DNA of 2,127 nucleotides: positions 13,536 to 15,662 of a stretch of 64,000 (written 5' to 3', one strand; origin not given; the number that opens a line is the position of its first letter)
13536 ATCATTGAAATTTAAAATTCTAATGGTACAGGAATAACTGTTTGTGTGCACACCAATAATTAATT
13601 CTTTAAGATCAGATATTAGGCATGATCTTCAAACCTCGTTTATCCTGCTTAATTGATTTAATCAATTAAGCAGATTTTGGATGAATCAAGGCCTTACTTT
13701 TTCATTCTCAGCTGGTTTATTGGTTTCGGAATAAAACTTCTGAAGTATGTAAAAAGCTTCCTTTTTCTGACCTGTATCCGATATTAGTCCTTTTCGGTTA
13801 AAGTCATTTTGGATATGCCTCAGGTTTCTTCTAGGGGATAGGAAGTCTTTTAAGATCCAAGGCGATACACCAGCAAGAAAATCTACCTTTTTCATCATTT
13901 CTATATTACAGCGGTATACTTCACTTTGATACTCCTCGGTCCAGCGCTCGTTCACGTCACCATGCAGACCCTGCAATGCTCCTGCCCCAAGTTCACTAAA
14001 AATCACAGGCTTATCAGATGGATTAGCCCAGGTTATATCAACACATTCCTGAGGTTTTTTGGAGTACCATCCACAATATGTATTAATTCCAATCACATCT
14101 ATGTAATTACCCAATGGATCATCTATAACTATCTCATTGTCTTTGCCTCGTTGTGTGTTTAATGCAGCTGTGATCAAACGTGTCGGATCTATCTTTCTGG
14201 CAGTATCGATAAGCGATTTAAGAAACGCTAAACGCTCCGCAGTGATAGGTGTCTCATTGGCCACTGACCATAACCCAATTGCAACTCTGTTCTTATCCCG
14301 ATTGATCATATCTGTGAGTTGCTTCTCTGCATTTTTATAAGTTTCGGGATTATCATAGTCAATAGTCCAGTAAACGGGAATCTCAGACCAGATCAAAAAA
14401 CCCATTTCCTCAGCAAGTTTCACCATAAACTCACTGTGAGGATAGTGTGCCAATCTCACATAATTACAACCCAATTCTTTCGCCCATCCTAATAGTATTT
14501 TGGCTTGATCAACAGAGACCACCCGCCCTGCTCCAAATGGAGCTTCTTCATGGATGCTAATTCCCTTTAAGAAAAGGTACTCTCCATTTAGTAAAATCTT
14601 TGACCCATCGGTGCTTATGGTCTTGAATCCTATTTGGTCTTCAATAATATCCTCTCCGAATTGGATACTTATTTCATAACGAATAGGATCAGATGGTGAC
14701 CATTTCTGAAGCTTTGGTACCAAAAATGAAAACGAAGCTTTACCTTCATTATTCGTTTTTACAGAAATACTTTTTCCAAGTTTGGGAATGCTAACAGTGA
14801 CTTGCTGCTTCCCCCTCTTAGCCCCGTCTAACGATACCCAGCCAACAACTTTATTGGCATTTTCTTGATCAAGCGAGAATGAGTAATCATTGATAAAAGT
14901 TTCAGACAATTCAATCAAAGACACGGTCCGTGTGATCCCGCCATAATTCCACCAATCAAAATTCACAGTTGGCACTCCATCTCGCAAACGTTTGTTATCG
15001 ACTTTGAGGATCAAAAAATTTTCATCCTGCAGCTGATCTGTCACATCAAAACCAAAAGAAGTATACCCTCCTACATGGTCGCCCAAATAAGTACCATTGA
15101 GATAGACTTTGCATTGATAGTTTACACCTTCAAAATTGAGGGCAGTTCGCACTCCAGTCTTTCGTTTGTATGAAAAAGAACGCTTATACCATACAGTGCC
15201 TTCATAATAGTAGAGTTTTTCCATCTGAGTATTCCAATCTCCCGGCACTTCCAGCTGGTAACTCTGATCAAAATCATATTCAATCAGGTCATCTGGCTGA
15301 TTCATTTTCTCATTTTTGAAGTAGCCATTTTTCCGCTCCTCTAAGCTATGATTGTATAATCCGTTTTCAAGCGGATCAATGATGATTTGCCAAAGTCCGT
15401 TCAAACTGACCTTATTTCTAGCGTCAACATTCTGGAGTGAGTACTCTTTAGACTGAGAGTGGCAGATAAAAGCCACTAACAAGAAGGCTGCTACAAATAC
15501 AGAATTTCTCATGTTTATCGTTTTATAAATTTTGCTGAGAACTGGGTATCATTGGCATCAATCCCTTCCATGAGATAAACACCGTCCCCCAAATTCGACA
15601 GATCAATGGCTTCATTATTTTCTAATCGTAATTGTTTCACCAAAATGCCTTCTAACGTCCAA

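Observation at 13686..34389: PUL suggesting a hydrolytic (non-lyase) route for an acetylated glucuronate-containing glycan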

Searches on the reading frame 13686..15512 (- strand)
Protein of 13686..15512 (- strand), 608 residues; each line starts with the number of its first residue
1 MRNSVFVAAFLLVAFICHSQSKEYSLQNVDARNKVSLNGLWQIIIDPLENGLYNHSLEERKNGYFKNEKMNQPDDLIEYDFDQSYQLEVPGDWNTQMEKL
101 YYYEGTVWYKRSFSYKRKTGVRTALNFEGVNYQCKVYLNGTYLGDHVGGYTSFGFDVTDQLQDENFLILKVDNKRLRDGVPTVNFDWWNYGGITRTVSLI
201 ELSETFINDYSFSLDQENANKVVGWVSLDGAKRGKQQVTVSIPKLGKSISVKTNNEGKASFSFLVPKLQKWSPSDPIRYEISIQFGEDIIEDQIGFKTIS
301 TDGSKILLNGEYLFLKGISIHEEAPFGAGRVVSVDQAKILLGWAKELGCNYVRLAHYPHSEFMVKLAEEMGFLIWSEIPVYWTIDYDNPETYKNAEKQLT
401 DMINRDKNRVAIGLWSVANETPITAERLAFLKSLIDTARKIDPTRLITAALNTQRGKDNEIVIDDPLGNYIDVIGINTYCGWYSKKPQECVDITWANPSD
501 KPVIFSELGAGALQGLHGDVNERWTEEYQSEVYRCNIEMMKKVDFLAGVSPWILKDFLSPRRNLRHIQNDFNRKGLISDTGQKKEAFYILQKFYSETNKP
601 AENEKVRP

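Call 3: search_protein_families(library=pfam, proteins=[window:13686-15512:-], max_evalue=0.01)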
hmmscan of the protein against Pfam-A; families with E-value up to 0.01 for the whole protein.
window:13686-15512:- (608 aa): 5 families
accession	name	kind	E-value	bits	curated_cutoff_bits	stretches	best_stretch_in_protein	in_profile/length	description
PF02836.23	Glyco_hydro_2_C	-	2e-29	103.1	21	1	303-596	5-299/302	Glycosyl hydrolases family 2, TIM barrel domain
PF02837.24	Glyco_hydro_2_N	-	6.4e-19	68.9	28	1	37-201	4-167/169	Glycosyl hydrolases family 2, sugar binding domain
PF22666.2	Glyco_hydro_2_N2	-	8.7e-09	36.1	27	1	103-174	46-120/167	Glycosyl hydrolase 2 galactose-binding domain-like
PF13364.12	BetaGal_ABD2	-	0.00084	20.5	23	1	100-172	29-107/112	Beta-galactosidase second all-beta domain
PF00703.27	Glyco_hydro_2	-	0.00088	20.5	23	1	206-297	2-109/109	Glycosyl hydrolases family 2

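Call 6: search_solved_structures(query=window:13686-15512:-, max_evalue=0.001)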
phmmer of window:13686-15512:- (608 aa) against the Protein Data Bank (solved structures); distinct sequences matched with E-value up to 0.001: 129 (the best 60 are shown).
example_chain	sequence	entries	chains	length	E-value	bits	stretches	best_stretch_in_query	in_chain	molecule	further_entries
6d1n_A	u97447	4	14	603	6.3e-202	675.8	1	11-598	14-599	Beta-galactosidase/beta-glucuronidase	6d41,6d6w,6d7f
6d89_C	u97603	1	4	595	4.6e-196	656.4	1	11-598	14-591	Beta-galactosidase/beta-glucuronidase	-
7vqm_A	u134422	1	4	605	1.4e-178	598.6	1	26-600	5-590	GH2 beta-galacturonate AqGalA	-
6d8k_A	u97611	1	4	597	1.2e-161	542.8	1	2-595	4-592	Glycosyl hydrolase family 2, sugar binding domain protein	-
6ncy_A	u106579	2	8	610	1.6e-126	426.8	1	32-600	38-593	Beta-glucuronidase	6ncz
8e72_A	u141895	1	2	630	1.5e-55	192.3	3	183-378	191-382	Glycosyl hydrolase family 2, TIM barrel domain protein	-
8dhv_A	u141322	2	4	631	1.5e-55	192.3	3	183-378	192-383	Glycosyl hydrolase family 2, TIM barrel domain protein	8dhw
6bo6_A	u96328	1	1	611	3.3e-54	187.9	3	390-589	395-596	Glycoside Hydrolase Family 2 candidate b-glucuronidase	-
6d4o_A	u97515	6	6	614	3.8e-54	187.7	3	390-589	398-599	Beta-glucuronidase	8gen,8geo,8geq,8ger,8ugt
6bjw_A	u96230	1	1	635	4.2e-54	187.5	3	390-589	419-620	Glycoside Hydrolase Family 2 candidate b-glucuronidase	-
6bjq_A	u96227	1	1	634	4.3e-54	187.5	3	390-589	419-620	Glycoside Hydrolase Family 2 candidate b-glucuronidase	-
6eca_A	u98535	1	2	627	6.5e-52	180.3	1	80-589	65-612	Beta-glucuronidase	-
4jkm_A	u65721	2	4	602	1e-50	176.4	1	67-584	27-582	Beta-glucuronidase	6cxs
6ed1_A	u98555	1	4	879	1.3e-49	172.7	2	269-596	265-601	Glycosyl hydrolase family 2, sugar binding domain protein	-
6u7j_A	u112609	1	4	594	2.6e-49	171.7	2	183-591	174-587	Beta-glucuronidase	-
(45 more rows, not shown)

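Call 50: search_solved_structures(query=window:13686-15512:-, max_evalue=1e-100, show_alignments=5)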
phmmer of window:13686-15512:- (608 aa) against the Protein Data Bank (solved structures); distinct sequences matched with E-value up to 1e-100: 5.
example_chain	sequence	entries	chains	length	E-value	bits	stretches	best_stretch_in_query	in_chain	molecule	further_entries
6d1n_A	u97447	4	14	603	6.3e-202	675.8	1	11-598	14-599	Beta-galactosidase/beta-glucuronidase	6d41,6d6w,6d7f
6d89_C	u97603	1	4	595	4.6e-196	656.4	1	11-598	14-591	Beta-galactosidase/beta-glucuronidase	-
7vqm_A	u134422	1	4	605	1.4e-178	598.6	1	26-600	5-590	GH2 beta-galacturonate AqGalA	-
6d8k_A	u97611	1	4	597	1.2e-161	542.8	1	2-595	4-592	Glycosyl hydrolase family 2, sugar binding domain protein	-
6ncy_A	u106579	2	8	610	1.6e-126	426.8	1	32-600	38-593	Beta-glucuronidase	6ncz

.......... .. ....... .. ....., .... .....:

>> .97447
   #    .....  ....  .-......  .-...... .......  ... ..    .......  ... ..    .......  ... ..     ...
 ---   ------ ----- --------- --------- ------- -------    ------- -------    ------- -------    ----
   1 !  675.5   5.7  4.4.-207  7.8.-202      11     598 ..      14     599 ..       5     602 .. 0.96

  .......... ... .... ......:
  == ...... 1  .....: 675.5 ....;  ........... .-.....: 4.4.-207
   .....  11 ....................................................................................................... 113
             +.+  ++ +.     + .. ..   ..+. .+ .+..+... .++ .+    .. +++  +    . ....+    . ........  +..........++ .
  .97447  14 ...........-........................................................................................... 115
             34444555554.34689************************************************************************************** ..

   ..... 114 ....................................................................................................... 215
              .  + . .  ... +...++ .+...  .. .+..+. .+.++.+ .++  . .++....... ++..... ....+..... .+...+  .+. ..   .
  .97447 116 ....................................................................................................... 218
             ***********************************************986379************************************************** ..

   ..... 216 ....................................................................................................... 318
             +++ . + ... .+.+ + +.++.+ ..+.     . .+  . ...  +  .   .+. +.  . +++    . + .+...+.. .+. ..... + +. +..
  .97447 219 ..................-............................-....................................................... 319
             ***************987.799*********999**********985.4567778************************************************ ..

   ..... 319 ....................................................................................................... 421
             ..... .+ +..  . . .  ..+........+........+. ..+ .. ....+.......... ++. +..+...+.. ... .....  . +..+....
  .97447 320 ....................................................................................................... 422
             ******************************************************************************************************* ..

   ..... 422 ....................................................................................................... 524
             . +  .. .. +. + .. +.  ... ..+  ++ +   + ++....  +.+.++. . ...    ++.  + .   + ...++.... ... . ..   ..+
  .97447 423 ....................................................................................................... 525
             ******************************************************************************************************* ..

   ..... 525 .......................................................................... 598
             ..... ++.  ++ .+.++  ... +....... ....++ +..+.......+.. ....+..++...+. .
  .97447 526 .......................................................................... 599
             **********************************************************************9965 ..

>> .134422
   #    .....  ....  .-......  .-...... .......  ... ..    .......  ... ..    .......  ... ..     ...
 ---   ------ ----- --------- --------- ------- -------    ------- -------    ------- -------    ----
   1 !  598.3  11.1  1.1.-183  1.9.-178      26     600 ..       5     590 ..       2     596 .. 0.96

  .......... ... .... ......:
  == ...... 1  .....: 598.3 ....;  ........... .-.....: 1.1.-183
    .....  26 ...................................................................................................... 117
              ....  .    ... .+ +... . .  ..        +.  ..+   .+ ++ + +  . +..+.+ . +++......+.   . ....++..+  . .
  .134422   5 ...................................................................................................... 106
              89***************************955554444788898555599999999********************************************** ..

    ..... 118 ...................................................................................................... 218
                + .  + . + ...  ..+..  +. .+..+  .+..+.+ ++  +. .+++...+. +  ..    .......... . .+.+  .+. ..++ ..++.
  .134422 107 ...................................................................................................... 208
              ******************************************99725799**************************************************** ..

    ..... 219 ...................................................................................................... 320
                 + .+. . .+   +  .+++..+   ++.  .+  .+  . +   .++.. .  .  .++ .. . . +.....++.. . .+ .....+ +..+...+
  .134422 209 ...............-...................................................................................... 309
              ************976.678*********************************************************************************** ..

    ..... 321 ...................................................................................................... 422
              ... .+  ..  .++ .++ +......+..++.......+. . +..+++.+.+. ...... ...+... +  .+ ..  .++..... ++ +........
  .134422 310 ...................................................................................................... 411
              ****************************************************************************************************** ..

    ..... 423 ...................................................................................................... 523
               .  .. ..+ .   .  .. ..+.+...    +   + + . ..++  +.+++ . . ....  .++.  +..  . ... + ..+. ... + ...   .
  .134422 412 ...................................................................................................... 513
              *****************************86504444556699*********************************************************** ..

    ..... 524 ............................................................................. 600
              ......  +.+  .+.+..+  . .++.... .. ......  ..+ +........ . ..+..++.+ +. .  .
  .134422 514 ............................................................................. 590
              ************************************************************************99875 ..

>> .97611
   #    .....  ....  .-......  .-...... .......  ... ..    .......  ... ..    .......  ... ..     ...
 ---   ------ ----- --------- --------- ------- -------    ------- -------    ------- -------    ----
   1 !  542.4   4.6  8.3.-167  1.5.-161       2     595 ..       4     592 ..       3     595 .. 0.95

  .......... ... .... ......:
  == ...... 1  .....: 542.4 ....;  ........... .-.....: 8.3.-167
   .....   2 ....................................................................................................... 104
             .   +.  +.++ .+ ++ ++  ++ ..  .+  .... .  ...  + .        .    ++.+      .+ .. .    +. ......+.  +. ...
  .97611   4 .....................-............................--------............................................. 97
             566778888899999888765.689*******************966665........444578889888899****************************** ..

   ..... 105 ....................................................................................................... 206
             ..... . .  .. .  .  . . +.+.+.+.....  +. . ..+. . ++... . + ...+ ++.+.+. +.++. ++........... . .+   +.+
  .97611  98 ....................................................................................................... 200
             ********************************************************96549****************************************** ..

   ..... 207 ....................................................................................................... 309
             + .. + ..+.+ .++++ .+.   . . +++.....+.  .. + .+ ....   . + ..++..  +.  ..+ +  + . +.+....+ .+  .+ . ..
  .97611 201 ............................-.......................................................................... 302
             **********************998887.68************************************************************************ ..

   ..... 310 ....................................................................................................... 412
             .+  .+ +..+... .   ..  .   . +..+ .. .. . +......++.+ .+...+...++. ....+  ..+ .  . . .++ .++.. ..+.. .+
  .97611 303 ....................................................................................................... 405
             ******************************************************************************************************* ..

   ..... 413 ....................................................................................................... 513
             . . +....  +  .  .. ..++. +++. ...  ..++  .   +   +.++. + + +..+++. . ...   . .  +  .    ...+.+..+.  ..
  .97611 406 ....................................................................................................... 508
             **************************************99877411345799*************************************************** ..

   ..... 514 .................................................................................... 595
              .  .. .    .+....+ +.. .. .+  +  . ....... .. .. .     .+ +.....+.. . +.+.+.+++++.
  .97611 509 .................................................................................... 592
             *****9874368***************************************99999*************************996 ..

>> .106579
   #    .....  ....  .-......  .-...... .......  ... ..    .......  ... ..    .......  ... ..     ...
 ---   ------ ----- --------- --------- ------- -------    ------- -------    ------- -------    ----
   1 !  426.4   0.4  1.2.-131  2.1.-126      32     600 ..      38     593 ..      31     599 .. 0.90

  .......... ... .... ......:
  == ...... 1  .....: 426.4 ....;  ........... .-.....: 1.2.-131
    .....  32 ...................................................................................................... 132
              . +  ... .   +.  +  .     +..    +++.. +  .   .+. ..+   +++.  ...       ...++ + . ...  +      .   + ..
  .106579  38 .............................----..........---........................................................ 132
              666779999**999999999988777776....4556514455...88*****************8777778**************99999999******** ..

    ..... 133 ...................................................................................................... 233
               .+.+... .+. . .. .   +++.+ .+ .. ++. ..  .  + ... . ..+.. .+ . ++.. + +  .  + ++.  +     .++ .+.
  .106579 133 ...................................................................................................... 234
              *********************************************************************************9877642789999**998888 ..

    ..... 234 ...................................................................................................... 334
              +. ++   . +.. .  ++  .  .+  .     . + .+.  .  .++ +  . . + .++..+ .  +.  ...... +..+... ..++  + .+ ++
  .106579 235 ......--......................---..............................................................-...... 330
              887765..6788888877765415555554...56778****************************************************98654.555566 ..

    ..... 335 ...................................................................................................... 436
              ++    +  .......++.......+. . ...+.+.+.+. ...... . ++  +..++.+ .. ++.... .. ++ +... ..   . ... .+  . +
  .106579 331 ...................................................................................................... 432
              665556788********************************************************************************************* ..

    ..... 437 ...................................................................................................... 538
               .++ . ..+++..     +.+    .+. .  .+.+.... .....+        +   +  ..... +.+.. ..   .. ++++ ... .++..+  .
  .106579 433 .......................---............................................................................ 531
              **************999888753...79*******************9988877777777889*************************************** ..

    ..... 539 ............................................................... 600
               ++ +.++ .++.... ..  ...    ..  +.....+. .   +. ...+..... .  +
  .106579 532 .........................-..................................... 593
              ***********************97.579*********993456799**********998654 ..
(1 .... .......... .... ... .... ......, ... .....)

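Call 76: search_protein_families(library=ncbifam, proteins=[window:13686-15512:-], max_evalue=0.001)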
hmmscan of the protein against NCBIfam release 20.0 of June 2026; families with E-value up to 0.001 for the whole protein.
window:13686-15512:- (608 aa): 11 families
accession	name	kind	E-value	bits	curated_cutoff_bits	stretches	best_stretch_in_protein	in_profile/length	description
NF007538.0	PRK10150.1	equivalog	1.2e-70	238.5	544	1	67-601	25-602/607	beta-glucuronidase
NF050095.1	BetGlucuronLacZ4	equivalog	2.4e-59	201.1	950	1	83-592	35-581/666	beta-glucuronidase LacZ4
NF041462.1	GalA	equivalog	3.6e-43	147.7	900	1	101-509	71-479/763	beta-galactosidase GalA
NF052611.1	beta_gal_Bga2A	equivalog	5.1e-37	127.4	999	1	25-448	28-481/1007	beta-galactosidase, LacZ type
NF041463.1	GalB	equivalog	1.7e-36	125.4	900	1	72-477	105-531/869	beta-galactosidase GalB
NF007666.0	PRK10340.1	equivalog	6.3e-35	120.3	1284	1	106-447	110-472/1030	beta-galactosidase subunit alpha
NF049877.1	GlucurArabfur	equivalog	2.7e-28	98.1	1800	1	75-599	388-943/1400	beta-d-glucuronidase/beta-L-arabinofuranosidase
NF041100.1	betagal_LacZ_Ttogales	equivalog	1.4e-25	89.3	2000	1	103-449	106-467/1090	beta-galactosidase LacZ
NF049891.1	Bet1-4galacdseBT4156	equivalog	2e-25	88.9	1700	1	106-421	78-408/946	exo-beta-1,4-galactosidase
NF007074.0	PRK09525.1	subfamily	2.9e-23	81.6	1221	1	23-445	41-483/1027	beta-galactosidase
NF049890.1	Bet1-4galacdseBT4151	equivalog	2.9e-15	55.3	1500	1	101-450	103-477/952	exo-beta-1,4-galactosidase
